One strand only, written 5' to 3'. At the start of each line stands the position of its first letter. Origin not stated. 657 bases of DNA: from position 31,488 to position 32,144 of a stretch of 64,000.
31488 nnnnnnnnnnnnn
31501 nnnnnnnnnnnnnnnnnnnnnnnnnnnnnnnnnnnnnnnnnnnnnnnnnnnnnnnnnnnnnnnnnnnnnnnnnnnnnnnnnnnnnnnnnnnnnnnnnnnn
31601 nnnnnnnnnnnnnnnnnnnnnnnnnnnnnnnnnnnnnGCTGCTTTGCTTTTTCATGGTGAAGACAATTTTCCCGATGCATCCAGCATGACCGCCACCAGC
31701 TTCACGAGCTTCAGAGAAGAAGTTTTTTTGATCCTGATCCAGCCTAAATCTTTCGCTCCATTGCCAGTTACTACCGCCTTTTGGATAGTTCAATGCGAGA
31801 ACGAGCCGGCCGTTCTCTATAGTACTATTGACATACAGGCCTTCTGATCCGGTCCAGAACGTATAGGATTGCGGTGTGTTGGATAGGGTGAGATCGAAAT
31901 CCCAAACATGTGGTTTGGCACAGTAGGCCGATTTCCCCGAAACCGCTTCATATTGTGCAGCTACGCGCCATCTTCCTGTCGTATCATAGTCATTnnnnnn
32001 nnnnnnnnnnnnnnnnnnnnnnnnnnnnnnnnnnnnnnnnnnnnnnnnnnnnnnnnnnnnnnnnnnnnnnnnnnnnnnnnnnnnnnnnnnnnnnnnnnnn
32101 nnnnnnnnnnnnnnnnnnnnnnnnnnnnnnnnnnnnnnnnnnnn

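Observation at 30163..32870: Tandem lipoproteins built from four copies of an unrecognised ~115-aa Cys/Trp beta-domain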

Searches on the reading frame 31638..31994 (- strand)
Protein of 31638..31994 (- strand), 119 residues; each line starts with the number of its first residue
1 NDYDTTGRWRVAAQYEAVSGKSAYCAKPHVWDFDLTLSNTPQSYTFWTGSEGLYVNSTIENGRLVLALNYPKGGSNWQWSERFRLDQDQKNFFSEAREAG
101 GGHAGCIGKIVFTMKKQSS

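Call 15: search_protein_families(library=pfam, alignment_id=A1, max_evalue=10)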
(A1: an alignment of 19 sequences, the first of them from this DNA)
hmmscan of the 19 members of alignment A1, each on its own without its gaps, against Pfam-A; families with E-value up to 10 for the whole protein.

A. member 1, seq(119 aa): 0 families

B. families by the number of members that match (of 19 scanned): 6 families
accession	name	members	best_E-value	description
PF19671.4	DUF6174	2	0.1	Family of unknown function (DUF6174)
PF25156.2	PNGase_A_C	1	0.039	PNGase_A C-terminal domain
PF15655.11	Imm-NTF2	1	0.045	NTF2 fold immunity protein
PF02350.25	Epimerase_2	1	0.17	UDP-N-acetylglucosamine 2-epimerase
PF21196.3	PcrA_UvrD_tudor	1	0.17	PcrA/UvrD tudor domain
PF02501.22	T2SSI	1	0.19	Type II secretion system (T2SS), protein I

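Call 16: search_solved_structures(query=A1, max_evalue=10)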
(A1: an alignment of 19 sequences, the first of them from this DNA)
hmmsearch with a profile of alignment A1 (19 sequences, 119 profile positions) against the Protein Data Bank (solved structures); distinct sequences matched with E-value up to 10: 5.
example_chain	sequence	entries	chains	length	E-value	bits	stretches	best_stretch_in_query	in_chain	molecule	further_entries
9mhk_A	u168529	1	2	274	0.12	15.5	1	6-32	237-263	Phosphoribosylglycinamide formyltransferase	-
9mhi_A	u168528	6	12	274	0.12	15.5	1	6-32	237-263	Phosphoribosylglycinamide formyltransferase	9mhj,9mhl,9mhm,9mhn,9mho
8opr_C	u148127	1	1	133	0.63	13.2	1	19-61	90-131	Nanobody 632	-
9q8o_B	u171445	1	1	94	0.91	12.7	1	49-90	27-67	Protein SGT1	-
5mv2_A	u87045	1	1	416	1.1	12.5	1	11-86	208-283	E protein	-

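Call 23: predict_structure(alignment_id=A1)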
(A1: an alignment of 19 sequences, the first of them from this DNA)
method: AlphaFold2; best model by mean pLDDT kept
length: 119 residues; sequences in the alignment: 19
mean_pLDDT: 89.3   pTM: 0.81
mean pLDDT of the five models: 89.3, 88.7, 88.7, 88.4, 88.1
residues with pLDDT >= 90: 76; 70-90: 36; 50-70: 7; < 50: 0
segments of 3 or more residues with pLDDT < 50: none
pLDDT, mean of each block of 10 residues (from residue 1): 86 93 88 93 93 92 89 91 87 90 78 89
secondary structure, 60 per line:
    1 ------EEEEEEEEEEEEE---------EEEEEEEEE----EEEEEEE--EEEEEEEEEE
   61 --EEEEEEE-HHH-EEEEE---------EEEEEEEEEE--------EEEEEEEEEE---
elements in order: E7-19 E29-37 E42-48 E51-60 E63-69 E75-79 E89-98 E107-116
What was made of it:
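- Fold: AF2 of repeat B gives pLDDT 89.3, pTM 0.81 and eight strands (call 23).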

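Call 26: search_protein_representatives(alignment_id=A1)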
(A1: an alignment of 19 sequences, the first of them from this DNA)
Query: 19 sequences, 119 profile positions. Proteins with E-value up to 0.001 (for the whole library): 22; up to 1e-10: 11; up to 1e-30: 6. The best 22 are listed.
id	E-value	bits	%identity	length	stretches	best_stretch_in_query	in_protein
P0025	8.6e-96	332.3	-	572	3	2-118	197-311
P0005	3.7e-88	307.7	-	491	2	2-118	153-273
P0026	9.5e-70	248.3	-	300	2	2-118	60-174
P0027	1.3e-69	247.8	-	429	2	2-118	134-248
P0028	2.6e-57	208.1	-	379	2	2-117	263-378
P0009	1.9e-32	127.9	-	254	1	2-94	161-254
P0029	5.1e-25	103.9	-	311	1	4-117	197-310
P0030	2.5e-24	101.7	-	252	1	2-118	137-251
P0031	4.9e-18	81.4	-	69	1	53-118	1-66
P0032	1.1e-16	77.0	-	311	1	5-117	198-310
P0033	1.3e-16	76.8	-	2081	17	67-101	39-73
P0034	2.0e-08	50.4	-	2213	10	28-80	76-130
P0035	5.8e-07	45.7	-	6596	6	75-115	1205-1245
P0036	4.9e-06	42.7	-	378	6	45-113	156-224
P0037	5.9e-06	42.4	-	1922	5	45-81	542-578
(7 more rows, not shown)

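Call 28: fold_search(model_id=the predicted structure, library=pdb)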
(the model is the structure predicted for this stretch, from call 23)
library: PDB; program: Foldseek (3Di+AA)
matches with E <= 10: 699; with E <= 0.001: 0
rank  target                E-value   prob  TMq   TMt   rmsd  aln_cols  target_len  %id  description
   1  4os3_B                1.4e-02  0.85  0.31  0.25  12.8       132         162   11  Three-dimensional structure of the C65A-W112F double mutant of Human lipocalin-type Prostaglandin D Synthase apo-form (released 2014-08-06)
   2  4ors_A                1.8e-02  0.72  0.29  0.23  13.9       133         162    9  Three-dimensional structure of the C65A mutant of Human lipocalin-type Prostaglandin D Synthase apo-form (released 2014-08-06)
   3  3o22                  2.0e-02  0.82  0.30  0.25  13.3       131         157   11  Structure-function analysis of human L-Prostaglandin D Synthase bound with fatty acid (released 2010-09-22)
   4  4orw_A                2.8e-02  0.75  0.31  0.25  12.9       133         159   13  Three-dimensional structure of the C65A-K59A double mutant of Human lipocalin-type Prostaglandin D Synthase apo-form (released 2014-08-06)
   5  4ors_B                2.9e-02  0.60  0.28  0.23  14.1       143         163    8  Three-dimensional structure of the C65A mutant of Human lipocalin-type Prostaglandin D Synthase apo-form (released 2014-08-06)
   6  2czu_B                3.4e-02  0.87  0.35  0.29  12.7       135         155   11  lipocalin-type prostaglandin D synthase (released 2006-10-03)
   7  4oru_A                3.6e-02  0.84  0.34  0.27  13.1       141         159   11  Three-dimensional structure of the C65A mutant of Human lipocalin-type Prostaglandin D Synthase holo-form second space (released 2014-08-06)
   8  4os8_B                3.6e-02  0.80  0.33  0.27  12.7       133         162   11  Three-dimensional structure of the C65A-W54F-W112F triple mutant of Human lipocalin-type Prostaglandin D Synthase apo- (released 2014-08-06)
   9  5n47_E                3.8e-02  0.75  0.30  0.23  13.9       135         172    5  Structure of Anticalin N7E in complex with the three-domain fragment Fn7B8 of human oncofetal fibronectin (released 2018-02-14)
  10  2wwp_A                5.0e-02  0.69  0.33  0.28  12.6       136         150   11  Crystal structure of the human lipocalin-type prostaglandin D synthase (released 2010-01-12)
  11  4ory_G                5.2e-02  0.75  0.33  0.26  13.0       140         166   11  Three-dimensional structure of the C65A-K59A double mutant of Human lipocalin-type Prostaglandin D Synthase holo, seco (released 2014-08-06)
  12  2czu_A                5.5e-02  0.80  0.34  0.28  12.8       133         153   11  lipocalin-type prostaglandin D synthase (released 2006-10-03)
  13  4ory_F                6.1e-02  0.54  0.31  0.24  13.0       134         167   11  Three-dimensional structure of the C65A-K59A double mutant of Human lipocalin-type Prostaglandin D Synthase holo, seco (released 2014-08-06)
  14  2wwp_B                6.4e-02  0.69  0.34  0.29  12.4       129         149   12  Crystal structure of the human lipocalin-type prostaglandin D synthase (released 2010-01-12)
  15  4ory_C                6.4e-02  0.28  0.22  0.18  13.9       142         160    8  Three-dimensional structure of the C65A-K59A double mutant of Human lipocalin-type Prostaglandin D Synthase holo, seco (released 2014-08-06)
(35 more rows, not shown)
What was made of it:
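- On Lipocalin / calycin superfamily: Foldseek best E 0.014, TM 0.35 or lower (call 28).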

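Call 37: find_encoding_contigs(protein=P0029, flank=8000, max_places=3)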
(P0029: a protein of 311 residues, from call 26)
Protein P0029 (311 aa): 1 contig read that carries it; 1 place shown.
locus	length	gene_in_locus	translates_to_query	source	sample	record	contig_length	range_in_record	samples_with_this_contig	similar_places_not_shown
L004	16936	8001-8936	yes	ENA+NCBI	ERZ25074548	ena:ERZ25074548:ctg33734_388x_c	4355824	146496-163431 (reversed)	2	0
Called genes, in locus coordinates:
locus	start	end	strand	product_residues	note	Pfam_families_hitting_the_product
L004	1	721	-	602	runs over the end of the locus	PF00664:ABC_membrane, PF00005:ABC_tran, PF02463:SMC_N (faint)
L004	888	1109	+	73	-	PF01197:Ribosomal_L31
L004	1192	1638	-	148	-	PF07323:DUF1465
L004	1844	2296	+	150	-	PF00011:HSP20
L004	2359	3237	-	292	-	PF00892:EamA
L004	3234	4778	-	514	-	PF00501:AMP-binding, PF13193:AMP-binding_C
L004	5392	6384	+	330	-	PF24827:AstE_AspA_cat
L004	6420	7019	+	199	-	PF03596:Cad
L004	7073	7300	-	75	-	-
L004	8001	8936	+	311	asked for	-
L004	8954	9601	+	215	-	-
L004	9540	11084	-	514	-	PF00501:AMP-binding, PF13193:AMP-binding_C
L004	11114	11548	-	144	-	PF01643:Acyl-ACP_TE (weak), PF13279:4HBT_2, PF03061:4HBT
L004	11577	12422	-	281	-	PF01073:3Beta_HSD, PF01370:Epimerase, PF04321:RmlD_sub_bind, PF02719:Polysacc_synt_2, PF16363:GDP_Man_Dehyd, PF07993:NAD_binding_4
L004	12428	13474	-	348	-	PF00106:adh_short (faint), PF01073:3Beta_HSD, PF01370:Epimerase, PF02719:Polysacc_synt_2, PF04321:RmlD_sub_bind, PF16363:GDP_Man_Dehyd, PF07993:NAD_binding_4 (weak)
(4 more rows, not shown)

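Call 39: find_encoding_contigs(protein=P0025, flank=8000, max_places=3)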
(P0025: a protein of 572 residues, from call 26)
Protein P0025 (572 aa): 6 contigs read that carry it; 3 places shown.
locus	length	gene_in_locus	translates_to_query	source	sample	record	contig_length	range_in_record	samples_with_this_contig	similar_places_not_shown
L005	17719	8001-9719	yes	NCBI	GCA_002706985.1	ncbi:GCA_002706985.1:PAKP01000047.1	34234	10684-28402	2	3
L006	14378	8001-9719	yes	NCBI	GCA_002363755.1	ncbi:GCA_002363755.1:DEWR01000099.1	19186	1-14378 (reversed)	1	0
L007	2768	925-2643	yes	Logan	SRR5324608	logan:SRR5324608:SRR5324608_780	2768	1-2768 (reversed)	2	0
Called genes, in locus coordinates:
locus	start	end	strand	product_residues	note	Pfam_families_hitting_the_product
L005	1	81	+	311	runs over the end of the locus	PF01075:Glyco_transf_9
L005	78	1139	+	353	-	PF13579:Glyco_trans_4_4, PF00534:Glycos_transf_1 (weak), PF13692:Glyco_trans_1_4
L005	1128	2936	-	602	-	PF00664:ABC_membrane, PF00005:ABC_tran, PF02463:SMC_N (faint)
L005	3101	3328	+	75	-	PF01197:Ribosomal_L31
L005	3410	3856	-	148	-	PF07323:DUF1465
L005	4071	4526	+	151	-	PF00011:HSP20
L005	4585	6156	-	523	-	PF00501:AMP-binding, PF13193:AMP-binding_C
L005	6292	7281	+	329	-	PF24827:AstE_AspA_cat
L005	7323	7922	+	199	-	PF03596:Cad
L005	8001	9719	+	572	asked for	-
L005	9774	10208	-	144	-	PF13279:4HBT_2, PF03061:4HBT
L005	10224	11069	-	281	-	PF01370:Epimerase, PF04321:RmlD_sub_bind, PF02719:Polysacc_synt_2 (weak), PF16363:GDP_Man_Dehyd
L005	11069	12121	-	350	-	PF00106:adh_short (faint), PF01073:3Beta_HSD, PF01370:Epimerase, PF02719:Polysacc_synt_2, PF04321:RmlD_sub_bind, PF16363:GDP_Man_Dehyd, PF07993:NAD_binding_4 (weak)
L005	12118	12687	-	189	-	PF00908:dTDP_sugar_isom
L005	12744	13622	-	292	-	-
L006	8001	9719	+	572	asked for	-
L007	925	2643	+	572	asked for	-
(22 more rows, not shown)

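Call 40: find_encoding_contigs(protein=P0032, flank=8000, max_places=3)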
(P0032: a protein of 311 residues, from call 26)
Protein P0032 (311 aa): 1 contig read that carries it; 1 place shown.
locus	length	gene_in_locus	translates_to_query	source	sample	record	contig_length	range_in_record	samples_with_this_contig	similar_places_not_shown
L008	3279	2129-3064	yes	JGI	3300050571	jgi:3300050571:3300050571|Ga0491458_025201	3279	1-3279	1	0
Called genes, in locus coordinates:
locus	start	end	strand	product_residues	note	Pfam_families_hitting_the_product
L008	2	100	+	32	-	?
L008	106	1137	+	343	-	PF24827:AstE_AspA_cat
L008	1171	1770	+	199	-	PF03596:Cad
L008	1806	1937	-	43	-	-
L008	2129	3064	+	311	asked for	-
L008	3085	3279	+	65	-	?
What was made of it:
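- The gaps between the Cad gene and the lipoprotein gene range from 78 to about 980 bp, with opposite-strand ORFs in some loci (calls 37, 39, 40).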

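Call 43: fold_search(model_id=the predicted structure, library=viral)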
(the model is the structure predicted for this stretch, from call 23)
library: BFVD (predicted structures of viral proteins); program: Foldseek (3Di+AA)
matches with E <= 10: 468; with E <= 0.001: 0
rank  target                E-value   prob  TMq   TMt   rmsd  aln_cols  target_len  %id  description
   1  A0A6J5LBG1            6.9e-02  0.57  0.31  0.25  10.5       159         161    6  Uncharacterized protein [uncultured Caudovirales phage]
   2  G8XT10                7.3e-02  0.21  0.22  0.08  13.9       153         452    8  Protein UL112 [Saimiriine betaherpesvirus 4]
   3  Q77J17                7.7e-02  0.47  0.30  0.11  17.1       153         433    6  Wsv338 [White spot syndrome virus (isolate Shrimp/China/Tongan/1996)]
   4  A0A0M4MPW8            1.2e-01  0.90  0.30  0.10   5.7        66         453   18  F21 [Felid gammaherpesvirus 1]
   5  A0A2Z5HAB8            1.2e-01  0.72  0.36  0.25   6.0       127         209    9  Uncharacterized protein [Salmonella phage 3A_8767]
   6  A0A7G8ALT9            1.6e-01  0.95  0.42  0.19   4.2       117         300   13  (no name in the UniProt tables at hand)
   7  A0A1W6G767            1.7e-01  0.16  0.22  0.14  13.5       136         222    7  U79 [Human betaherpesvirus 6]
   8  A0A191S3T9            1.9e-01  0.14  0.22  0.09  14.3       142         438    8  U79 protein [macacine betaherpesvirus 9]
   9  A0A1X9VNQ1            2.0e-01  0.47  0.31  0.07   6.7       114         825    5  Uncharacterized protein [Mimivirus AB-566-O17]
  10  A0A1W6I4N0            2.0e-01  0.11  0.19  0.06  12.4       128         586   12  Glycoprotein B (Fragment) [Beluga whale alphaherpesvirus 1]
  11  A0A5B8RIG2            2.1e-01  0.08  0.16  0.15  12.6       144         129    9  Uncharacterized protein [Iridovirus Liz-CrIV]
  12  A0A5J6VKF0            2.2e-01  0.16  0.23  0.22   9.8       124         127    9  Uncharacterized protein [Megaviridae environmental sample]
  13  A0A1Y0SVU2            2.4e-01  0.41  0.24  0.32  12.6       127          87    6  Uncharacterized protein [Pseudomonas phage Phabio]
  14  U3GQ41                2.5e-01  0.12  0.22  0.14  15.0       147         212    6  Protein U79 [Suid betaherpesvirus 2]
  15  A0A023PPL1            2.7e-01  0.06  0.16  0.04  15.5       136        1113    7  Non-structural polyprotein [Duck astrovirus]
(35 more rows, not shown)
